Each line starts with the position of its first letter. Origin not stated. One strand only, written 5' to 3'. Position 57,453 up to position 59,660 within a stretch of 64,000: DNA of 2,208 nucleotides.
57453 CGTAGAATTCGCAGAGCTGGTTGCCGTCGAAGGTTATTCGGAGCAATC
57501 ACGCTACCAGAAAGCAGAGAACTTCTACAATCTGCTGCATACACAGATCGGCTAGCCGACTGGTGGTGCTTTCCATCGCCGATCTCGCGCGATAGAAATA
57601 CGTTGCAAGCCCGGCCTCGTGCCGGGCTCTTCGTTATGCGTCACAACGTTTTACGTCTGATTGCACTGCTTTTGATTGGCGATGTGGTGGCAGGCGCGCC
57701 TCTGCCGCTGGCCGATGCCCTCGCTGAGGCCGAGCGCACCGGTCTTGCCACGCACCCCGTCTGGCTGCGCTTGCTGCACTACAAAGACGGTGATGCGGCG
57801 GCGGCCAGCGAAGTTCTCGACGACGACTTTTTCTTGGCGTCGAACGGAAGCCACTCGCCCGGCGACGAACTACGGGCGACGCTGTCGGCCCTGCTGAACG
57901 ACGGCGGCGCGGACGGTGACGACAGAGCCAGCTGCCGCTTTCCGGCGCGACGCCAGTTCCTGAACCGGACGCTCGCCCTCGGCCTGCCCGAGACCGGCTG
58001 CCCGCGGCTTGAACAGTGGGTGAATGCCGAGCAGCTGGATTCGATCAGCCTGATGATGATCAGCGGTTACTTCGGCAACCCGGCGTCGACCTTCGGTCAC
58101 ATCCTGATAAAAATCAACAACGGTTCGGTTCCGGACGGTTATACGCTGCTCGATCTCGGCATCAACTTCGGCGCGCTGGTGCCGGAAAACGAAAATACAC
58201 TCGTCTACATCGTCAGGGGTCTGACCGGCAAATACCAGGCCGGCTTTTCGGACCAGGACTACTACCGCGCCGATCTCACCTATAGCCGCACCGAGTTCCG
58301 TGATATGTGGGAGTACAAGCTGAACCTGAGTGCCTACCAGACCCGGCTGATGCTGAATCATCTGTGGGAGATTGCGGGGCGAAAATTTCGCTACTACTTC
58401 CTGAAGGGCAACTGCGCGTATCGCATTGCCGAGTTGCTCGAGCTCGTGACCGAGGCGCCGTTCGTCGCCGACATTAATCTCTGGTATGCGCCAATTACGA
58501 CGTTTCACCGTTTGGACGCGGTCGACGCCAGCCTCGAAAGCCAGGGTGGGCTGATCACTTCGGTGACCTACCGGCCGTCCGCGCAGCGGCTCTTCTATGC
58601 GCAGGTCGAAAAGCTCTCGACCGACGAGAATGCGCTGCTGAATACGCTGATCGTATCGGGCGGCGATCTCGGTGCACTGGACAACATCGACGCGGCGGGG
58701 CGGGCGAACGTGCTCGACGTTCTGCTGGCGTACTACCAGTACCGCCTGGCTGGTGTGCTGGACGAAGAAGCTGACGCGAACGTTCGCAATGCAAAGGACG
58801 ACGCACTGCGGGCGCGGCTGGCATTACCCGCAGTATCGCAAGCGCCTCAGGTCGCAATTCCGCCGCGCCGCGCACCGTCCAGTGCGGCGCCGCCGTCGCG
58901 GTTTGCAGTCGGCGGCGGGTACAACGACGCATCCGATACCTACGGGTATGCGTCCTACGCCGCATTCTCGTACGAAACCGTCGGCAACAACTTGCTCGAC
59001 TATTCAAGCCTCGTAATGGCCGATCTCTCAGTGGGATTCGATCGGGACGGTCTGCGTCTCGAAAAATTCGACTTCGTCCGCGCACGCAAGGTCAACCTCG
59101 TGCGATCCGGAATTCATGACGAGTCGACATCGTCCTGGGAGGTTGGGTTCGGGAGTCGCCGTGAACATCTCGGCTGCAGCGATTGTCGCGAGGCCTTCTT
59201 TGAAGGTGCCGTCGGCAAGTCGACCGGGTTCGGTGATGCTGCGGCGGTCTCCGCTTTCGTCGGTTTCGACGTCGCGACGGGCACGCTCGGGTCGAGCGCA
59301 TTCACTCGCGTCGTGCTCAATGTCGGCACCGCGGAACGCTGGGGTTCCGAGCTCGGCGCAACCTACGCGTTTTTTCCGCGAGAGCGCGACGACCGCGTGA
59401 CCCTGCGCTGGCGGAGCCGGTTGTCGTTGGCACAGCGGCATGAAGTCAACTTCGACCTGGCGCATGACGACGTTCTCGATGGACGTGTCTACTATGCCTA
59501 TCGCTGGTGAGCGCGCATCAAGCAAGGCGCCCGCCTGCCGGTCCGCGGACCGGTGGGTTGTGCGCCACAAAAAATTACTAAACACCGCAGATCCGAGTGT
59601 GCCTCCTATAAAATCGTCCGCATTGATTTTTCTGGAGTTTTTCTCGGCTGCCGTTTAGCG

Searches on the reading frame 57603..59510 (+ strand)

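Call 66: search_protein_families(library=pfam, proteins=[window:57603-59510:+], max_evalue=0.00001)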
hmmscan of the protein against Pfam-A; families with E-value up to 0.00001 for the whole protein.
window:57603-59510:+ (635 aa): 3 families
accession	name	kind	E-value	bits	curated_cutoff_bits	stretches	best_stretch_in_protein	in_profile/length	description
PF13387.12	Lnb_N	-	2.8e-41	141.4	22.2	1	137-301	3-169/175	Lnb N-terminal periplasmic domain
PF25225.1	DUF7843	-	4.4e-21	75.6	25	1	48-122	3-78/79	Domain of unknown function (DUF7843)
PF25222.1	DUF7840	-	5.6e-10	39.7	27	1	425-623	4-208/224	Domain of unknown function (DUF7840)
